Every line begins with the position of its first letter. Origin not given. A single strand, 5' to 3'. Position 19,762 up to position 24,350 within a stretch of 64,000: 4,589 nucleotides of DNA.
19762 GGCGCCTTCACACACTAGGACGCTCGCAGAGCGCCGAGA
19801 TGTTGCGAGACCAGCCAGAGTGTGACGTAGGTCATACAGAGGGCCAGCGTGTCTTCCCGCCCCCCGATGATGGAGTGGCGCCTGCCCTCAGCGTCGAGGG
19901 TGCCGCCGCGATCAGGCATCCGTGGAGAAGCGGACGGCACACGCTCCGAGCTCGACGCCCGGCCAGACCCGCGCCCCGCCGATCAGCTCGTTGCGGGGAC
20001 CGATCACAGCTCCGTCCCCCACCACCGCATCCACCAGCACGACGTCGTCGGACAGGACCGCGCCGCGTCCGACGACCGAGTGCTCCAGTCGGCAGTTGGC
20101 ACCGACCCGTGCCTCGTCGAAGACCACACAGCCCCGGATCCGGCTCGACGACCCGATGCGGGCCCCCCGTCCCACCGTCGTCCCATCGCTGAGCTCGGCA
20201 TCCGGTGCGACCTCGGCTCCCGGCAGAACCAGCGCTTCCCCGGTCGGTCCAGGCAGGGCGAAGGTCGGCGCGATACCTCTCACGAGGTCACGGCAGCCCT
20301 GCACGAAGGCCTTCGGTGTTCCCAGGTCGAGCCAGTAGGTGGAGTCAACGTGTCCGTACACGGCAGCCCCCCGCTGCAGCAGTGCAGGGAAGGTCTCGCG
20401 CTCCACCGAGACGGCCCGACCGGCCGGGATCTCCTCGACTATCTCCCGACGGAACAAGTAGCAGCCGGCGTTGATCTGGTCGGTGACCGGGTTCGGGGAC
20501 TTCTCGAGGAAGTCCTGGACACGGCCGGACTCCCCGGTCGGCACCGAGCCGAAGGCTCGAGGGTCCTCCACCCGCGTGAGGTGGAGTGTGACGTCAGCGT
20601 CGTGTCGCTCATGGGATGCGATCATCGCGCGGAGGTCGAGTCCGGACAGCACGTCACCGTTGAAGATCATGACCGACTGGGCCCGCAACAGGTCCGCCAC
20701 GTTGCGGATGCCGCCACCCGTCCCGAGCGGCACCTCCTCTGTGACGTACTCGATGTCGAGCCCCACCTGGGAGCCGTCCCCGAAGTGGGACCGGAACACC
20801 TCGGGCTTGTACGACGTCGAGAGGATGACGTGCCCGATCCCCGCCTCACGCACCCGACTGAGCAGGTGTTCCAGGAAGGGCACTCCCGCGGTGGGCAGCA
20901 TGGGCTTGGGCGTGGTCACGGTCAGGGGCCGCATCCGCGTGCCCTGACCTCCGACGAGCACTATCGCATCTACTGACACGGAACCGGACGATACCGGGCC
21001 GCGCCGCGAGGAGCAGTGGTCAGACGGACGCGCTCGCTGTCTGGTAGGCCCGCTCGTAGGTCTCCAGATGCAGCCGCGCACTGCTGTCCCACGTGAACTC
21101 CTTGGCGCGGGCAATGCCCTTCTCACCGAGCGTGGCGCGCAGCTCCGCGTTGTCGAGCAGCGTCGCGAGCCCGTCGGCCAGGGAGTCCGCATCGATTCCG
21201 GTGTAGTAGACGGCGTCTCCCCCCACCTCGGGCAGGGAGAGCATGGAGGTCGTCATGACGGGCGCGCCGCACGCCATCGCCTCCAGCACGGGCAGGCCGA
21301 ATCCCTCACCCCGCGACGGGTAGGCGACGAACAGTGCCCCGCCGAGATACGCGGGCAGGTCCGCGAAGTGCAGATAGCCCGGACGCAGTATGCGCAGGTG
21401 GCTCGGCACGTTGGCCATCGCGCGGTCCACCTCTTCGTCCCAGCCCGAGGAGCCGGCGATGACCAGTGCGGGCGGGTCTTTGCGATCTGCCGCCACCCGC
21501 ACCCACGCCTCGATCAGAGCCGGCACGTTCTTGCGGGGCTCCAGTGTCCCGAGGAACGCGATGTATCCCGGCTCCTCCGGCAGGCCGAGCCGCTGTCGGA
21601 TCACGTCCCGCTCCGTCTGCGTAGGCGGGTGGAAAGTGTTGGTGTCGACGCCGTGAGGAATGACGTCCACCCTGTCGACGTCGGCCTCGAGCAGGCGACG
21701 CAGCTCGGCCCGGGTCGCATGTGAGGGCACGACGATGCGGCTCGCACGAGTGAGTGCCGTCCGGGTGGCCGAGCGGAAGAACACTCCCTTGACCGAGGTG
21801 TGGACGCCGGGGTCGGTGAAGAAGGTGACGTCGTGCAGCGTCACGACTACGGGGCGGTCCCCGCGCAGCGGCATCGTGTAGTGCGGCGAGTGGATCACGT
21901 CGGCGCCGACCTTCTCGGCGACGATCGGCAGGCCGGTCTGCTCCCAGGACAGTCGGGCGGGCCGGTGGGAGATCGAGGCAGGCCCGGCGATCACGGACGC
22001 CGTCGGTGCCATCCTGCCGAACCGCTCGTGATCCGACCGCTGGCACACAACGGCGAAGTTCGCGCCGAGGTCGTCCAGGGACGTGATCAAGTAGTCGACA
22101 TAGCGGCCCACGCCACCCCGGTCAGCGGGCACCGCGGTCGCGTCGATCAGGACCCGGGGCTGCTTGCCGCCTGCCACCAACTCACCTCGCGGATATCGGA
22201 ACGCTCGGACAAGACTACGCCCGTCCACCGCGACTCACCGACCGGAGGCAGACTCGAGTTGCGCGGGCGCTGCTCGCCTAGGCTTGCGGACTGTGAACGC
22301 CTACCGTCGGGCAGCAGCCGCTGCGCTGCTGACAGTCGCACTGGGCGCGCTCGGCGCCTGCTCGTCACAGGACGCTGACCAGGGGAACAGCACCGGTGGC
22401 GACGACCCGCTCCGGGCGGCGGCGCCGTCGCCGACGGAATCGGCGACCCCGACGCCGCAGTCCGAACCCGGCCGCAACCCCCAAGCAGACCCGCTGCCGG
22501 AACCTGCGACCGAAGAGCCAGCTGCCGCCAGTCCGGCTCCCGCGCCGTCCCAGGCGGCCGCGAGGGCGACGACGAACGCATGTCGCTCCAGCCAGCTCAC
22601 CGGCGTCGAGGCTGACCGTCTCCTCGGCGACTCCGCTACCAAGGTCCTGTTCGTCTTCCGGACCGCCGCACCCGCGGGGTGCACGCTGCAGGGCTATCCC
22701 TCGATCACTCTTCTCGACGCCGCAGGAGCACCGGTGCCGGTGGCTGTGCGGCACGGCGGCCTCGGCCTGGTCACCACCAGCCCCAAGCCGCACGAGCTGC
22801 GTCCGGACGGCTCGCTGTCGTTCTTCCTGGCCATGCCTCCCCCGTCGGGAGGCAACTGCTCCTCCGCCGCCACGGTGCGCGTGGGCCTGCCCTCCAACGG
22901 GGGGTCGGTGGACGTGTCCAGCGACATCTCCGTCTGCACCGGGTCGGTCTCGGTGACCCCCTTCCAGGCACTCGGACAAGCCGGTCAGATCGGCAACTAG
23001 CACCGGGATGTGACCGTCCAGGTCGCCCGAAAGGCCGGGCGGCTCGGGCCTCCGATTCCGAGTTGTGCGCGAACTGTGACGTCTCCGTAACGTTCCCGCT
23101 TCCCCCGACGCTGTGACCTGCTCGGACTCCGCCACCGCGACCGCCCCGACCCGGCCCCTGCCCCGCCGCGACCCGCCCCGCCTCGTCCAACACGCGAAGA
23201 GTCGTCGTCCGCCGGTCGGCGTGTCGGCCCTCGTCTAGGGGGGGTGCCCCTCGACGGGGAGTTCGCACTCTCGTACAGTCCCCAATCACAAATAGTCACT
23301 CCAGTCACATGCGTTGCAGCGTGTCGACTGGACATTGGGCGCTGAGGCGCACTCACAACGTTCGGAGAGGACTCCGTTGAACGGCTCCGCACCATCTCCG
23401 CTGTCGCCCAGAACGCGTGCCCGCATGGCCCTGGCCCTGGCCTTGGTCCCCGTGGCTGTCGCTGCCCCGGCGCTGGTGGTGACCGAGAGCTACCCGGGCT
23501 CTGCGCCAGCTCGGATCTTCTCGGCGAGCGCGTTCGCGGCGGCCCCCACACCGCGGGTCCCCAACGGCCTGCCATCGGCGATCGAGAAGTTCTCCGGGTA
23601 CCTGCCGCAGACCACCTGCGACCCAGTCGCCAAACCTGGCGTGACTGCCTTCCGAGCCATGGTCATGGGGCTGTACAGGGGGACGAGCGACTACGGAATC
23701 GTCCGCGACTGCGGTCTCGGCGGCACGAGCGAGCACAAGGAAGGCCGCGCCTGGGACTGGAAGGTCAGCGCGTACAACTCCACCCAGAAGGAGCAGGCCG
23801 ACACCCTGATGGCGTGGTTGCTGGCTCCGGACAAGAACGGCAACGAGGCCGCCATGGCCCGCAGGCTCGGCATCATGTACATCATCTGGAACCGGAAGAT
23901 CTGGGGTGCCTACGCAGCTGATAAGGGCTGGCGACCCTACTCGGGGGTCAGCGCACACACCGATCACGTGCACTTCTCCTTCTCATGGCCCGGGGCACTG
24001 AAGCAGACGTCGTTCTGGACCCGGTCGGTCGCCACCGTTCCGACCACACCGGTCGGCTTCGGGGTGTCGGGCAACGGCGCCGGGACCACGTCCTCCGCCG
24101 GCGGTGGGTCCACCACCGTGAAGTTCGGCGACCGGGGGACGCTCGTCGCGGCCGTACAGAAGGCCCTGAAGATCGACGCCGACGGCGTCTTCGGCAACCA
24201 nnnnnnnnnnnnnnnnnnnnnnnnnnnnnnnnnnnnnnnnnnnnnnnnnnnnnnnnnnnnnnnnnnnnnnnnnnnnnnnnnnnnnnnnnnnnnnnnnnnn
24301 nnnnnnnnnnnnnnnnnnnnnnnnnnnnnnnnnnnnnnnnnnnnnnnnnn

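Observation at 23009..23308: MtrA-box-like GTCAC direct repeat upstream of peptidoglycan-enzyme paralog 1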

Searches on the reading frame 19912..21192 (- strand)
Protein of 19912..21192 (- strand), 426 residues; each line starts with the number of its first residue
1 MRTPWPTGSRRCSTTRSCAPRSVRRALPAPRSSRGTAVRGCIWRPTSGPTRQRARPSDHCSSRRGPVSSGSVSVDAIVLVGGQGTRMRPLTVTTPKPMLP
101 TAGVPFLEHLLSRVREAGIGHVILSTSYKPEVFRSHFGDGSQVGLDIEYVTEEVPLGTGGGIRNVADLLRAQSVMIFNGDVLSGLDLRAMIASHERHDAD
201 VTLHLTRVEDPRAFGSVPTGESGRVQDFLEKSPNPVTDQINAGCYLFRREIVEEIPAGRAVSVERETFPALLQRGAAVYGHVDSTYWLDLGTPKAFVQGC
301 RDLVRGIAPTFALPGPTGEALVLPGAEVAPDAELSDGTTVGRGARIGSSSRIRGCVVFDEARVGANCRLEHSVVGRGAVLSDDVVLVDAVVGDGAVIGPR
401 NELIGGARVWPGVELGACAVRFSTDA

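Call 62: search_protein_families(library=pfam, max_evalue=0.00001, proteins=[window:19912-21192:-])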
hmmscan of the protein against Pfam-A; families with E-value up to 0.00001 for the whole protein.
window:19912-21192:- (426 aa): 4 families
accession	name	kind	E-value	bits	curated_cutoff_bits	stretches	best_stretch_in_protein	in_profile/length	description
PF00483.29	NTP_transferase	-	1.3e-46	159.6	21.2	1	76-301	2-240/245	Nucleotidyl transferase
PF12804.13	NTP_transf_3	-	8.6e-13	49.2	27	1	76-203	1-120/160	MobA-like NTP transferase domain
PF25084.1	LbH_EIF2B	-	2.4e-11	44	54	1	331-401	33-103/105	EIF2B subunit epsilon LbH domain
PF00132.30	Hexapep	-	8e-11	41.6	27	0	325-354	7-36/36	Bacterial transferase hexapeptide (six repeats)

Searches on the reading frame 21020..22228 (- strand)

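Call 4: search_protein_families(library=pfam, proteins=[window:21020-22228:-])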
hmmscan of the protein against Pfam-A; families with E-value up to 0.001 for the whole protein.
window:21020-22228:- (402 aa): 6 families
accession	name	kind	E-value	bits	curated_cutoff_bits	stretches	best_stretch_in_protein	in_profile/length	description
PF00534.26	Glycos_transf_1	-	1.5e-26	93.4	26.4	1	207-372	2-170/172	Glycosyl transferases group 1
PF13439.12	Glyco_transf_4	-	8.6e-23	81.6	28.5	1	38-197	2-169/170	Glycosyltransferase Family 4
PF13692.12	Glyco_trans_1_4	-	1.4e-21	77.6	27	1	222-360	3-142/142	Glycosyl transferases group 1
PF13579.12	Glyco_trans_4_4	-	1.5e-14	55.1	29.7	1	38-193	1-158/158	Glycosyl transferase 4-like domain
PF13524.12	Glyco_trans_1_2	-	1e-09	38.9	25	1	242-385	5-140/144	Glycosyl transferase-like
PF20706.3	GT4-conflict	-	1e-07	31.8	26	1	211-327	193-311/385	Family 4 Glycosyltransferase in conflict systems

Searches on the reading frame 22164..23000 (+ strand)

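Call 4: search_protein_families(library=pfam, proteins=[window:22164-23000:+])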
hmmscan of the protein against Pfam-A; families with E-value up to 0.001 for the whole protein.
window:22164-23000:+ (278 aa): 1 family
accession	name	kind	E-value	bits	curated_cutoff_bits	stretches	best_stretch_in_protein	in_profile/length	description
PF14016.12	DUF4232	-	2.6e-11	44.3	27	1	140-268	1-129/129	Domain of unknown function (DUF4232)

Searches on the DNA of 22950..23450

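Call 28: search_rna_families(source=window, start=22950, end=23450, threshold=evalue, max_evalue=10)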
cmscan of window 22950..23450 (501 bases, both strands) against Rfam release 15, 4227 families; matches with E-value up to 10: 3.
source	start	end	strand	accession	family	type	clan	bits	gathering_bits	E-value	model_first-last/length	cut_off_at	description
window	23299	23384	-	RF02977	THF-II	Cis-reg;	-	13.8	41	6.9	1-39/39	no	THF-II riboswitch (folE RNA)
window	23330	23410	-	RF00294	snoTBR17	Gene; snRNA; snoRNA; CD-box;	-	10.7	40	8.1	1-119/119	no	Small nucleolar RNA TBR17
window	23277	23344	-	RF01973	H19_2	Gene; lncRNA;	-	9.6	50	8.6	1-69/69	no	H19 conserved region 2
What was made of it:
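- On Known RNA families (Rfam 15, including the riboswitches found before cell-wall hydrolase genes): At E<=10 only three matches appear, each far below its family's gathering score (call 28).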

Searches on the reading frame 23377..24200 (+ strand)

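Call 46: search_protein_families(library=pfam, max_evalue=1, proteins=[window:23377-24200:+])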
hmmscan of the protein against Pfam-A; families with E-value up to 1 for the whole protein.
window:23377-24200:+ (274 aa): 0 families

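Call 47: search_solved_structures(query=window:23377-24200:+, max_evalue=1)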
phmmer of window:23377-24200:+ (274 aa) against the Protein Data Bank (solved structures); distinct sequences matched with E-value up to 1: 1.
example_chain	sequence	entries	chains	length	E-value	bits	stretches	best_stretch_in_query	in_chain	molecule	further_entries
9flh_AA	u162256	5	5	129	0.66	12.5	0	160-202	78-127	LysM domain-containing protein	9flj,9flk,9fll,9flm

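Call 82: search_solved_structures(query=A4, max_evalue=1, show_alignments=2)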
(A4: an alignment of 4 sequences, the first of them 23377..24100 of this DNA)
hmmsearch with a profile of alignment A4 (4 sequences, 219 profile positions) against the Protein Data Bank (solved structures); distinct sequences matched with E-value up to 1: 2.
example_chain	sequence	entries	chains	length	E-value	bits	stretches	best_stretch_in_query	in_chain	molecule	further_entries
9flh_AA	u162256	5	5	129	0.0015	21.1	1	136-179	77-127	LysM domain-containing protein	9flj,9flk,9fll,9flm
9fln_A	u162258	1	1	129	0.037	16.6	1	136-179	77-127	LysM domain-containing protein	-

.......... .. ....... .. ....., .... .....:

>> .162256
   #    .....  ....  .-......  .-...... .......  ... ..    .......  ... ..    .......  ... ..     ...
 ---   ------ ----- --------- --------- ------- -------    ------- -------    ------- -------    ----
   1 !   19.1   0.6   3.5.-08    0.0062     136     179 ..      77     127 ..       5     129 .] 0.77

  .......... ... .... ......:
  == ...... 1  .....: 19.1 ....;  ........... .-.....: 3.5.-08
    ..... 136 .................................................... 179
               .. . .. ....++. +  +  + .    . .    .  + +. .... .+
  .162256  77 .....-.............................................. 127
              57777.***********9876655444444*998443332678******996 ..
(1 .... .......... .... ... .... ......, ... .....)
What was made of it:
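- On Mt3/VldE LAS L,D-endopeptidase (downstream gene): PDB 9FLH matches at E=0.0015 (call 82).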

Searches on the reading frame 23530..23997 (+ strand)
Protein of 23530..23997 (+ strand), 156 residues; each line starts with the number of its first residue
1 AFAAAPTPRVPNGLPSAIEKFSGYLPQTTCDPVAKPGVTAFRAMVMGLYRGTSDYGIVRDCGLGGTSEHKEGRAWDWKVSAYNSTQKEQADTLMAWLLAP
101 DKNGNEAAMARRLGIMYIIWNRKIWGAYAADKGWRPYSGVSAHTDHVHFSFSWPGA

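Call 80: search_dna_similar(query=window:23530-23997:+, collection=phages, mode=protein, max_rows=12, max_evalue=0.00001)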
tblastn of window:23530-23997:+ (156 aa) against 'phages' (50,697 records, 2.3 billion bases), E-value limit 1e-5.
Records with a match: 2; places in all: 2; records where one place covers at least 80% of the query: 2.
Best place of each record, by identity: <60% 2.
By first word of the organism name: Bacteriophage 1; Arthrobacter 1.
By host as written in the record: - 1; Arthrobacter sp. c7_119 1.
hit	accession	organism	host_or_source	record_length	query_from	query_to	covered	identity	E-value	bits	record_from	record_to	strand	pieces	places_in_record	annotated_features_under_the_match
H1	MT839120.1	Bacteriophage sp.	human fecal samples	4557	3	156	99%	48.7%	2e-39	146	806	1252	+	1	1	record has no annotation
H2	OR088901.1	Arthrobacter phage 1191A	Arthrobacter sp. c7_119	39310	21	156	87%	34.0%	5e-9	59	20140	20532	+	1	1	hypothetical protein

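Call 81: search_protein_families(library=phrogs, max_evalue=0.01, proteins=[window:23530-23997:+])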
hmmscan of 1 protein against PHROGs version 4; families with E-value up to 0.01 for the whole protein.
window:23530-23997:+ (156 aa): 1 family
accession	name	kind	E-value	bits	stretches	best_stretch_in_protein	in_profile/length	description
phrog_32486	-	unknown function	0.00037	21.2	1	115-151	81-117/170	-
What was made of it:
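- Tried and rejected: tblastn of the catalytic domain against phages missed TM4 (call 80), and PHROGs gave only a weak hit of unknown function (call 81).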
